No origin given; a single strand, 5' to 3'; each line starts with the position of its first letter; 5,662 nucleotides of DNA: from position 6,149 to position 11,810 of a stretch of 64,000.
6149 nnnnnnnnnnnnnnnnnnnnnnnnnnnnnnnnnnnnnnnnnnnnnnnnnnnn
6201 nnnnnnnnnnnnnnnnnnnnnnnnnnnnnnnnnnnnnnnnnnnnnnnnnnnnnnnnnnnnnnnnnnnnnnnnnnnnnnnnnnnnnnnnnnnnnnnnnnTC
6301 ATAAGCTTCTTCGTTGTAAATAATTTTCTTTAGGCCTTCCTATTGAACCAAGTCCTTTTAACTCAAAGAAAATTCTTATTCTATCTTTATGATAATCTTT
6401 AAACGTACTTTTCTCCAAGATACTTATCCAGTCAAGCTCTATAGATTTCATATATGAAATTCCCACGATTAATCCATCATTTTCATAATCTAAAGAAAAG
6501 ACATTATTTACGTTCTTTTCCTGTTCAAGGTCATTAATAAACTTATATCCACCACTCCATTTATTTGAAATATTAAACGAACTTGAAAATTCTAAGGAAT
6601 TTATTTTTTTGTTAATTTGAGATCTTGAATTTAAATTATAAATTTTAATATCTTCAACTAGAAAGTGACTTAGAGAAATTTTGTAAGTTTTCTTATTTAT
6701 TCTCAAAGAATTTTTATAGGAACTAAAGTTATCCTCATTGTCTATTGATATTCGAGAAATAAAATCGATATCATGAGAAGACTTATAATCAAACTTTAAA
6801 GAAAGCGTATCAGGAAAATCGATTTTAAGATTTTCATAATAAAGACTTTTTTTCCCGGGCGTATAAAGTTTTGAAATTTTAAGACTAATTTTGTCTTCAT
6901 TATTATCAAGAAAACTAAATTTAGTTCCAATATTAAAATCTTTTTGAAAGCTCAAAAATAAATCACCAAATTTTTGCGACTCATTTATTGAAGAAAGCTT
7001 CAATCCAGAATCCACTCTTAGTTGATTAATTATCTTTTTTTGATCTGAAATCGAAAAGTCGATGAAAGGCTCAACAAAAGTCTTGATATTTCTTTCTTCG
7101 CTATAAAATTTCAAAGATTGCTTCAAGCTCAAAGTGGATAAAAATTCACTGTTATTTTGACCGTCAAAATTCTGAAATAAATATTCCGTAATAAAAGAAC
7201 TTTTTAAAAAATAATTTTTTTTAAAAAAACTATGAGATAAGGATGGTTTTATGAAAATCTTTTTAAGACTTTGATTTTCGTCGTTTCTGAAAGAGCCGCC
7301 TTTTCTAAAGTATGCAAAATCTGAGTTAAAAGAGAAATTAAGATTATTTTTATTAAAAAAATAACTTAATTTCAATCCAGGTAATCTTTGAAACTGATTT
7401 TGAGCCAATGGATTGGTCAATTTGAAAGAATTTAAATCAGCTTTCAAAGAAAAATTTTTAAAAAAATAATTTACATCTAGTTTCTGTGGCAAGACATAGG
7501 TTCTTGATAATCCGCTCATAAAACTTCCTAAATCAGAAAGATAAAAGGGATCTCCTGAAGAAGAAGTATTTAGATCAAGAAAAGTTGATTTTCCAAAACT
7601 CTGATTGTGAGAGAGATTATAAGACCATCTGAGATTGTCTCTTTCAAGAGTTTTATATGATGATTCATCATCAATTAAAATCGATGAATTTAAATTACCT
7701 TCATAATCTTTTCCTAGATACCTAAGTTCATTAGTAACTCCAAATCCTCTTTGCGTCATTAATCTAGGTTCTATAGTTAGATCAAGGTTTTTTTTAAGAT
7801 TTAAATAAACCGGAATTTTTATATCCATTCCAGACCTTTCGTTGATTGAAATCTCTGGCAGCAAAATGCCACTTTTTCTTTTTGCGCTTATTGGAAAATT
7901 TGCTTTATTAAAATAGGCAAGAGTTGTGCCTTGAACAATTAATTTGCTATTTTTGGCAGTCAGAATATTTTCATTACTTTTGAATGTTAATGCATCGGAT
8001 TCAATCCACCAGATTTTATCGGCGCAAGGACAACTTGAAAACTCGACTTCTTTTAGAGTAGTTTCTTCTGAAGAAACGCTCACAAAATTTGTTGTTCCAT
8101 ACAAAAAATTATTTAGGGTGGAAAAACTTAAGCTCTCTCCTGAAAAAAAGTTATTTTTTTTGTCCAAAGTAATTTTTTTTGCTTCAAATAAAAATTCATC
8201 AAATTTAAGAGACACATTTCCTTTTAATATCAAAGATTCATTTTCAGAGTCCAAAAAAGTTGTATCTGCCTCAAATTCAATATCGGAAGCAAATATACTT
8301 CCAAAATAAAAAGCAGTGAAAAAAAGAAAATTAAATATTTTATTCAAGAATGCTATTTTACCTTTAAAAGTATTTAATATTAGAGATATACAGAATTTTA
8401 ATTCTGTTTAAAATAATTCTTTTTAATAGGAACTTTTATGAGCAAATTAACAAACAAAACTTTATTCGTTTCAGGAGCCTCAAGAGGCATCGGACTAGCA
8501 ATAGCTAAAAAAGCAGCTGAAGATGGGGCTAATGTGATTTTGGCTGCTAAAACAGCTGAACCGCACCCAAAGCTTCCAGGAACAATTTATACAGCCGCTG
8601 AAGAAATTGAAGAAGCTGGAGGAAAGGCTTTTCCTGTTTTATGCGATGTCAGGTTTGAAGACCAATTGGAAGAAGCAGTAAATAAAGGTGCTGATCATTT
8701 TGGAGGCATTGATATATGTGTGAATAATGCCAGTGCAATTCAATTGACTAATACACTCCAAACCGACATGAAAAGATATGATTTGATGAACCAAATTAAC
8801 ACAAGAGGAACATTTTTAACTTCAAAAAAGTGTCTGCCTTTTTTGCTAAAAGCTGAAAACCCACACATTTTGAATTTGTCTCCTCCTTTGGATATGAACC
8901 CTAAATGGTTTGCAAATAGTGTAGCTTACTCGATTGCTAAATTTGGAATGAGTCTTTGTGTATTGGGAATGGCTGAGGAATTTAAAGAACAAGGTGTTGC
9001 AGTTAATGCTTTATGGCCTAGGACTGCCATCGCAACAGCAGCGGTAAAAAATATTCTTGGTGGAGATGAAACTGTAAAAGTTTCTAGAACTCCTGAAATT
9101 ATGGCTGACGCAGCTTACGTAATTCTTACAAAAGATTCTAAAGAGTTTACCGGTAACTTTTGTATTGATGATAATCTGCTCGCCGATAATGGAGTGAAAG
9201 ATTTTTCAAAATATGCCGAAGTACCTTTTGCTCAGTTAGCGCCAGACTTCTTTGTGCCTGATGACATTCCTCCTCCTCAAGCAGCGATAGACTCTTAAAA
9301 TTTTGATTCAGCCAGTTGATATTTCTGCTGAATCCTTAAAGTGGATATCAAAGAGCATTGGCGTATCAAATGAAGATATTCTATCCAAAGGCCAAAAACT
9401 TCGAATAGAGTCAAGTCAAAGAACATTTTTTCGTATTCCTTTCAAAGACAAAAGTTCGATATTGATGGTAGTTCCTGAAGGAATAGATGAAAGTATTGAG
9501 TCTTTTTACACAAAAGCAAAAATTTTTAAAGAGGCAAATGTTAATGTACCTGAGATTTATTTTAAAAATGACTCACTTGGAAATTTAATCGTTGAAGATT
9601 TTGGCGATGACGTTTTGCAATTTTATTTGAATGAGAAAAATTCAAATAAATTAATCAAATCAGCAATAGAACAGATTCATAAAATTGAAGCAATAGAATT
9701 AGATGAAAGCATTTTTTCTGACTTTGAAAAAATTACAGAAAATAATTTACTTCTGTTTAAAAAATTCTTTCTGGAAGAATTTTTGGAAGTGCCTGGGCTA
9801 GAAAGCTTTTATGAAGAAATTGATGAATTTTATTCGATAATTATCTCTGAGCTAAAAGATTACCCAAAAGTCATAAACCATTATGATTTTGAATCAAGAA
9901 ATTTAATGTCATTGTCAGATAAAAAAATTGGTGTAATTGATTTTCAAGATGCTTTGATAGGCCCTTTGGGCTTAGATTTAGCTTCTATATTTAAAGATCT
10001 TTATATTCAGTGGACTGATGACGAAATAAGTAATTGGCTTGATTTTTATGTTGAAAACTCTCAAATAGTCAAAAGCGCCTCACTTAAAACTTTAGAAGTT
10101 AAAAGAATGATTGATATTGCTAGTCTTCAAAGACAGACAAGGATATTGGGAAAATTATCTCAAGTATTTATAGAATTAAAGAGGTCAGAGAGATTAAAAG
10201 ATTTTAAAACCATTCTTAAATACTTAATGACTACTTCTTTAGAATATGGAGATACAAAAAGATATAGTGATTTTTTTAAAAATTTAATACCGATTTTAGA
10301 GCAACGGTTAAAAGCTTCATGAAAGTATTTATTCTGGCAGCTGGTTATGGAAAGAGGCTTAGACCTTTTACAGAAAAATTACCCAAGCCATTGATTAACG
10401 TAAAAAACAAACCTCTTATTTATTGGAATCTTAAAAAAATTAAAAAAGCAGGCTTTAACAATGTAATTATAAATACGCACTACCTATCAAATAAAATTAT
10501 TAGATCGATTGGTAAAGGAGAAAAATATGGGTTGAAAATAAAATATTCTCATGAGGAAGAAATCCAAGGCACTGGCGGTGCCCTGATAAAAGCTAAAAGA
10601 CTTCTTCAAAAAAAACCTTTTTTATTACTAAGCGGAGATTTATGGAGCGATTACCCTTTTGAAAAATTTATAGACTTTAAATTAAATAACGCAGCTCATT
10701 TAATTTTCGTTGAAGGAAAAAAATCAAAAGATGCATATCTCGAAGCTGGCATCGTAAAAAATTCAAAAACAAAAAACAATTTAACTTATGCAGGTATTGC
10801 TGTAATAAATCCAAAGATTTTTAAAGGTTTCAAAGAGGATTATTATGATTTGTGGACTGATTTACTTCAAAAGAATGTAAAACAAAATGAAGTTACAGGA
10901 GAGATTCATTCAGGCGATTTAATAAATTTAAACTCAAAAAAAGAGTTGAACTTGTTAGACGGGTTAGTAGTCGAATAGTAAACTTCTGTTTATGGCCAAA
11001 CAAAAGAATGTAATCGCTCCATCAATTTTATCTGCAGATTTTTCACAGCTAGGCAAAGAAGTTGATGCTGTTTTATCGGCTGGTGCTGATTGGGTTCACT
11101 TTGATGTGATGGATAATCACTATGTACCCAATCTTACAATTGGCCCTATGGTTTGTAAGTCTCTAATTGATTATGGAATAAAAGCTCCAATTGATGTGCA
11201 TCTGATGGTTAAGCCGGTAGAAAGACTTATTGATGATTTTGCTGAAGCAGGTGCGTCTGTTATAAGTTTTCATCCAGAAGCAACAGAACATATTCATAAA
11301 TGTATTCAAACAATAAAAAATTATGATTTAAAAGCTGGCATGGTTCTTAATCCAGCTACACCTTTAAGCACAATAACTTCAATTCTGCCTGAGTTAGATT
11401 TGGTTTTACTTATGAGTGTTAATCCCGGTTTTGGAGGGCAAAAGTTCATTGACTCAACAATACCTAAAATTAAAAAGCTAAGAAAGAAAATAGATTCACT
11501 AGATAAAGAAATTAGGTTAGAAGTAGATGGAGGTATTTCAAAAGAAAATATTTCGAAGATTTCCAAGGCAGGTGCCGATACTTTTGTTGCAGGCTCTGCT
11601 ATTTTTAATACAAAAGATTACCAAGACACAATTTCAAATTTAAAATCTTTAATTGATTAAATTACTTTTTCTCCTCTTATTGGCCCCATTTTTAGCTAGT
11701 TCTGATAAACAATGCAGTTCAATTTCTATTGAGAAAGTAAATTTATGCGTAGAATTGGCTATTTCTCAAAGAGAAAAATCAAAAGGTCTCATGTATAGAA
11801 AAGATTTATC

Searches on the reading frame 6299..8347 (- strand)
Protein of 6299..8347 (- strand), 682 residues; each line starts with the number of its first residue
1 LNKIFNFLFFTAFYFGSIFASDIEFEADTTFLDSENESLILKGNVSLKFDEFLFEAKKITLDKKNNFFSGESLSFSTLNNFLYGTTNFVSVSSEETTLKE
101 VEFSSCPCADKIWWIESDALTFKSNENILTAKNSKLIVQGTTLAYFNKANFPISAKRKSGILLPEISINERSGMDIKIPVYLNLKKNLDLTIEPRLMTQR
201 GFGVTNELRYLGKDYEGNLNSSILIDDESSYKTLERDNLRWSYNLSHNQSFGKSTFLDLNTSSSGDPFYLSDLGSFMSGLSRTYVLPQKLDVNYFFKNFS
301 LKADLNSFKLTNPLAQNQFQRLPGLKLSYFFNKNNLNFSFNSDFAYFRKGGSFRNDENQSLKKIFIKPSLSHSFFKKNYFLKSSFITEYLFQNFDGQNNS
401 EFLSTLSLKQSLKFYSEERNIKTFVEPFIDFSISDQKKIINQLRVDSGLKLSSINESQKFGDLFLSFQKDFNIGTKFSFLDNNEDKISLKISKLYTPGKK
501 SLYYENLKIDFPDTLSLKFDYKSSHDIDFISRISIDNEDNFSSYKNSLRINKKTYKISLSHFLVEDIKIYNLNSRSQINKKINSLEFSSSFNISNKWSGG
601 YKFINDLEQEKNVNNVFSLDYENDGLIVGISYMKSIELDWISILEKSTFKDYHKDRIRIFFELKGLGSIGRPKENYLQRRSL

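Call 83: search_protein_families(library=ncbifam, proteins=[window:6299-8347:-], max_evalue=1e-15)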
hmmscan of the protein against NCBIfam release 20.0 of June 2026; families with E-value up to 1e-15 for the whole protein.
window:6299-8347:- (682 aa): 2 families
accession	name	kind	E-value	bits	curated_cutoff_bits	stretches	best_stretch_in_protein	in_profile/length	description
NF002997.0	PRK03761.1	equivalog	7.1e-47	160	683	1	42-374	106-438/783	LPS assembly protein LptD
NF003358.0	PRK04423.1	equivalog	2.9e-28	98.5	944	1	25-283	89-341/799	LPS-assembly protein LptD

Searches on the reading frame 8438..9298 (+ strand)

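Call 83: search_protein_families(library=ncbifam, proteins=[window:8438-9298:+], max_evalue=1e-15)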
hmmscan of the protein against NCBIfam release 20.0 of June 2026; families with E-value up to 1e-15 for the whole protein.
window:8438-9298:+ (286 aa): 94 families (the best 25 are shown)
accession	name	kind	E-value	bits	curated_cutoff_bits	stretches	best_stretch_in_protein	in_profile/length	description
NF006133.0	PRK08278.1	subfamily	2.2e-136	453.3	250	1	2-276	2-276/278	SDR family oxidoreductase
NF005559.1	PRK07231.1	subfamily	1.2e-30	106.9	215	1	4-208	2-196/249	glucose 1-dehydrogenase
NF009093.0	PRK12429.1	subfamily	3.5e-29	101.9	258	1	3-194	2-184/259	3-hydroxybutyrate dehydrogenase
NF005806.0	PRK07666.1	equivalog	1.8e-28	99.5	286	1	1-226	2-217/239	3-ketoacyl-ACP reductase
TIGR03971.1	SDR_subfam_1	subfamily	1.6e-27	96.5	300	1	4-205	1-205/271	mycofactocin-coupled SDR family oxidoreductase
NF005594.0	PRK07326.1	equivalog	3.1e-27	95.7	271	1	2-231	2-217/237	SDR family oxidoreductase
NF005446.0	PRK07035.1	equivalog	3.9e-27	95.1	373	1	3-205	8-205/255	SDR family oxidoreductase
NF005681.0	PRK07478.1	subfamily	5.6e-27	94.7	267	1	1-227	1-228/254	SDR family oxidoreductase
NF004198.0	PRK05653.1-3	equivalog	2.3e-26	92.7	296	1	2-214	3-205/248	3-oxoacyl-ACP reductase FabG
NF006080.0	PRK08226.1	equivalog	7.2e-26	91.2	356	1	1-196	1-187/263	SDR family oxidoreductase UcpA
NF009468.0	PRK12826.1-4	equivalog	1.9e-25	90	318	1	1-210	2-201/256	SDR family oxidoreductase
NF004791.0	PRK06138.1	equivalog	1.9e-25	89.6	312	1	3-208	2-196/252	SDR family oxidoreductase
NF006493.1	PRK08936.1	subfamily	1.4e-24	86.8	420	1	2-200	3-193/261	glucose-1-dehydrogenase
NF005488.0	PRK07097.1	equivalog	1.6e-24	86.4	369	1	3-204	7-198/266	gluconate 5-dehydrogenase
NF005853.0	PRK07774.1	equivalog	2.1e-24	86.3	303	1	2-208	2-198/250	SDR family oxidoreductase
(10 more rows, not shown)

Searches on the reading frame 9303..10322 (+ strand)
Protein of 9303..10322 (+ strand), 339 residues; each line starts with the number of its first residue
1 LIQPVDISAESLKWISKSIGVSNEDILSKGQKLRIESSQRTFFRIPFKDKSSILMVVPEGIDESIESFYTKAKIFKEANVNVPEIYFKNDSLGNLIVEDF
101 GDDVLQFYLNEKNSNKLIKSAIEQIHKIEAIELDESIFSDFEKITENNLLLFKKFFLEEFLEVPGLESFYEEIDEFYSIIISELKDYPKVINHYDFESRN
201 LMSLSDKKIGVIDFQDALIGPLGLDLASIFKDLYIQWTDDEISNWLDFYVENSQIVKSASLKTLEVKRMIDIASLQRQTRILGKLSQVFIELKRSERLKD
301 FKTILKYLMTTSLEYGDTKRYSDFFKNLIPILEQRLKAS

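Call 83: search_protein_families(library=ncbifam, proteins=[window:9303-10322:+], max_evalue=1e-15)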
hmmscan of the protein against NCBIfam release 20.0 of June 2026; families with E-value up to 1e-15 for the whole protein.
window:9303-10322:+ (339 aa): 1 family
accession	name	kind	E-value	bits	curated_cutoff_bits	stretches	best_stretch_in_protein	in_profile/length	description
NF045759.1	NamurgluKinAmgK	equivalog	1.9e-28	99.5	550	1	38-321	30-315/324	N-acetylmuramate/N-acetylglucosamine kinase AmgK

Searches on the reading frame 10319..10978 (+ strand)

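Call 83: search_protein_families(library=ncbifam, proteins=[window:10319-10978:+], max_evalue=1e-15)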
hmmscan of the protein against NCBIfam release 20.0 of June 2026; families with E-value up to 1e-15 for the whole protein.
window:10319-10978:+ (219 aa): 8 families
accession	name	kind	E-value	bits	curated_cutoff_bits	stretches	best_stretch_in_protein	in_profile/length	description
NF045761.1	NAMPUrTaseMurU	equivalog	5e-55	186.8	250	1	1-214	1-224/226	N-acetylmuramate alpha-1-phosphate uridylyltransferase MurU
TIGR03992.1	Arch_glmU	subfamily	1.4e-26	93.3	292.1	1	1-191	1-201/393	bifunctional sugar-1-phosphate nucleotidylyltransferase/acetyltransferase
NF049965.1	GlMnHpPGnyltfHddC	equivalog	1.6e-22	80.3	300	1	1-204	1-208/221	D-glycero-D-manno-heptose 1-phosphate guanosyltransferase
NF052502.1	man1P_GTase_Rv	exception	3.1e-22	78.9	440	1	4-128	4-128/352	mannose-1-phosphate guanylyltransferase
TIGR01208.1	rmlA_long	equivalog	3.2e-21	75.6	320.25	1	2-170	1-181/353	glucose-1-phosphate thymidylyltransferase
NF041313.1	UDPGP_AglF_Halo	equivalog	1.8e-20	73.4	400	1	1-146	1-144/234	UTP--glucose-1-phosphate uridylyltransferase AglF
NF041173.1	Sug_nt_acttase_Thmprot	equivalog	3.2e-17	62.6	600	1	1-169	1-174/405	bifunctional sugar-1-phosphate nucleotidylyltransferase/acetyltransferase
NF045697.1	MurNAcPUrMurU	equivalog_domain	1.2e-16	60.8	370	0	5-103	2-100/229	N-acetylmuramate alpha-1-phosphate uridylyltransferase MurU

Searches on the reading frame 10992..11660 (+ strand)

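Call 120: search_protein_families(library=ncbifam, proteins=[window:10992-11660:+], max_evalue=1e-25)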
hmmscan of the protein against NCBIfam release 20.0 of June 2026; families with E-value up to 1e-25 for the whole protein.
window:10992-11660:+ (222 aa): 5 families
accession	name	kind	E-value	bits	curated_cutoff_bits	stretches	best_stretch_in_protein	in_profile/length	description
TIGR01163.1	rpe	equivalog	4.4e-93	310.5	212.6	1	8-218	2-211/211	ribulose-phosphate 3-epimerase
NF004076.0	PRK05581.1-4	subfamily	4.7e-73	245.1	165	1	3-218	2-216/221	ribulose-phosphate 3-epimerase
NF007266.0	PRK09722.1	equivalog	3.1e-52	177.3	271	1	6-209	3-206/230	D-allulose 6-phosphate 3-epimerase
NF005944.0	PRK08005.1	equivalog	3.1e-30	105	376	1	7-219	2-209/210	ribulose-phosphate 3 epimerase family protein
NF005986.0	PRK08091.1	equivalog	2.4e-28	99.6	264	1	6-221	13-227/229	ribulose-phosphate 3-epimerase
